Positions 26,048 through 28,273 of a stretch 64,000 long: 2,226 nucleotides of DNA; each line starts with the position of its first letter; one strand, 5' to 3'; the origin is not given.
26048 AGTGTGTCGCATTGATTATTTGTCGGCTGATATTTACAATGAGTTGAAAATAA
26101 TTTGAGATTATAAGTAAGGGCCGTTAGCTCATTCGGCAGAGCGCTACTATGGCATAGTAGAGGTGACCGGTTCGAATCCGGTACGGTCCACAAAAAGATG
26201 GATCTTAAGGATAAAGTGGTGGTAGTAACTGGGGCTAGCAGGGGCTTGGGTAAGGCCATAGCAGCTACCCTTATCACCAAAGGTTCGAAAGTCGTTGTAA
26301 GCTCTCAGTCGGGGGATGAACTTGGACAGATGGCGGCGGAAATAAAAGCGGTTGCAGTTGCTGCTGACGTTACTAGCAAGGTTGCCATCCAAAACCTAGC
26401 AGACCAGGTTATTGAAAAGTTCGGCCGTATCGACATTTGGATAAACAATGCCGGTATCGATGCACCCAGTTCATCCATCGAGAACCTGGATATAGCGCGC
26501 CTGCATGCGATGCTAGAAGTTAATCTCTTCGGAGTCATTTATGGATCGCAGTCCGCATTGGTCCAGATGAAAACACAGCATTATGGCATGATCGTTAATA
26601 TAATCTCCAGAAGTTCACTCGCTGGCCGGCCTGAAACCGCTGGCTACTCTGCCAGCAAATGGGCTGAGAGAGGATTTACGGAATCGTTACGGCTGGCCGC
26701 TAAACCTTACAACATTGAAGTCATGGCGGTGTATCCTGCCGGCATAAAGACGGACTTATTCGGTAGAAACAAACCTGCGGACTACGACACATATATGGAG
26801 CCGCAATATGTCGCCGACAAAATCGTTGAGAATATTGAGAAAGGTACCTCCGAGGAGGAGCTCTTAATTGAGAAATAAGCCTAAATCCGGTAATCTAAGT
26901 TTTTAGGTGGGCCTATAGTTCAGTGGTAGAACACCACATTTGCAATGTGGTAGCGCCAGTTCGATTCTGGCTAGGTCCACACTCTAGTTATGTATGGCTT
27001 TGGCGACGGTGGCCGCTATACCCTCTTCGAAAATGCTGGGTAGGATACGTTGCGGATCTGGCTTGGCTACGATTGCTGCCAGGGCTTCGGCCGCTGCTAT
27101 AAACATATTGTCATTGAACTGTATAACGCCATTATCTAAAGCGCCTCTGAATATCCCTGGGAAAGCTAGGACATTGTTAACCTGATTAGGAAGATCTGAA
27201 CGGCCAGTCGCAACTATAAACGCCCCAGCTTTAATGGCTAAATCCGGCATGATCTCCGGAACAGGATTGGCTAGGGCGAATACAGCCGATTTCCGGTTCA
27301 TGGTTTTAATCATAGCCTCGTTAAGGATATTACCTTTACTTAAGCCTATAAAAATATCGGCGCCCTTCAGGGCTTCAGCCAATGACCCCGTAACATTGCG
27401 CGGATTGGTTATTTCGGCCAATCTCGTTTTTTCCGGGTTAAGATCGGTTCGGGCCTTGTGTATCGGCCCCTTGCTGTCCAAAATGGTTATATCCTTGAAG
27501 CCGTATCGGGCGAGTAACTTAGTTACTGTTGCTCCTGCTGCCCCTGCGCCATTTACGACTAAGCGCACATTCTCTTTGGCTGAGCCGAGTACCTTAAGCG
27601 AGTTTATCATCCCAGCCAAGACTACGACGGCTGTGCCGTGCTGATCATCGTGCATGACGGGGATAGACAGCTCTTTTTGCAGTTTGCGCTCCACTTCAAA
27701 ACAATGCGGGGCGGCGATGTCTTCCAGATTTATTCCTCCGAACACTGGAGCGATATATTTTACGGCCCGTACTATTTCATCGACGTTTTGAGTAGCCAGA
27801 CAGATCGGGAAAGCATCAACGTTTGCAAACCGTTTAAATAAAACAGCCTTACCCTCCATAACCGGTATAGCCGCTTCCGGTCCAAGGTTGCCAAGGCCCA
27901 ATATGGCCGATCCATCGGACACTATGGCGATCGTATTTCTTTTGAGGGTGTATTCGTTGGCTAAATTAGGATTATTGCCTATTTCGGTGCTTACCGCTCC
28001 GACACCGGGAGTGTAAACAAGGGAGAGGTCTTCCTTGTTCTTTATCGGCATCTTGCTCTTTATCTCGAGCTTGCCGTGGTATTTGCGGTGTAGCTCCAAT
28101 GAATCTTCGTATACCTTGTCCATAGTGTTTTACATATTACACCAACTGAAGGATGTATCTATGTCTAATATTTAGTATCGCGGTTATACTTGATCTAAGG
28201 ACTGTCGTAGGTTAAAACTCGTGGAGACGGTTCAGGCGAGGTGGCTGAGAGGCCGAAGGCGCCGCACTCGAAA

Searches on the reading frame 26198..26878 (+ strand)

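Call 20: search_protein_families(library=pfam, proteins=[window:26198-26878:+], max_evalue=0.001)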
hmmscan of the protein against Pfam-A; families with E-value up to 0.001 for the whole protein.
window:26198-26878:+ (226 aa): 5 families
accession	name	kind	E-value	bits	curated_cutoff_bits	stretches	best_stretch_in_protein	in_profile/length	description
PF00106.31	adh_short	-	2.2e-52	177.8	26.6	1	6-190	1-189/195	short chain dehydrogenase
PF13561.12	adh_short_C2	-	2.5e-32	112.8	27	1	12-192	1-185/236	Enoyl-(Acyl carrier protein) reductase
PF08659.16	KR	-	8.2e-08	32.8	22.6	1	8-164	3-163/180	KR domain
PF01370.27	Epimerase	-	4.8e-06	26.6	20.9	1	8-158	1-150/240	NAD dependent epimerase/dehydratase family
PF02882.25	THF_DHG_CYH_C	-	0.00016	21.5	27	1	2-69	33-100/160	Tetrahydrofolate dehydrogenase/cyclohydrolase, NAD(P)-binding domain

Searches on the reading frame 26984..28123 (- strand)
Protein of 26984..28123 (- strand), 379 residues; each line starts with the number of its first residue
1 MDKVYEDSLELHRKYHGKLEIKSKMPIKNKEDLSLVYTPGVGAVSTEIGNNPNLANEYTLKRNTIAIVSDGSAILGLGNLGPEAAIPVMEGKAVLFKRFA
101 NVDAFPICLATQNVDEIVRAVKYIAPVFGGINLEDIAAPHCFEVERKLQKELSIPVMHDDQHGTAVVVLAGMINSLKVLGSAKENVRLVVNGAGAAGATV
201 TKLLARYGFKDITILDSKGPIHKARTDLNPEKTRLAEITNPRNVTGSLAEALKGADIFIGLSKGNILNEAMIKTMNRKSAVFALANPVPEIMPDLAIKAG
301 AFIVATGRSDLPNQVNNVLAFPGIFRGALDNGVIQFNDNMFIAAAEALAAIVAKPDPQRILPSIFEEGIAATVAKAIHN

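Call 20: search_protein_families(library=pfam, proteins=[window:26984-28123:-], max_evalue=0.001)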
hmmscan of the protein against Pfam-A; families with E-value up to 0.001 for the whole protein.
window:26984-28123:- (379 aa): 4 families
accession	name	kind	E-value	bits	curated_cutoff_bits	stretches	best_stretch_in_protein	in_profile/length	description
PF00390.24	malic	-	7.5e-31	107.8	23.1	1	17-149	2-182/182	Malic enzyme, N-terminal domain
PF03949.21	Malic_M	-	1.8e-20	73.8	23.5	1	163-375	3-251/258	Malic enzyme, NAD binding domain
PF00208.27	ELFV_dehydrog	-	0.0003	21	23.4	1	168-247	17-88/241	Glutamate/Leucine/Phenylalanine/Valine dehydrogenase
PF00899.27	ThiF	-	0.00056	19.6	28.1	1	184-216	19-51/238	ThiF family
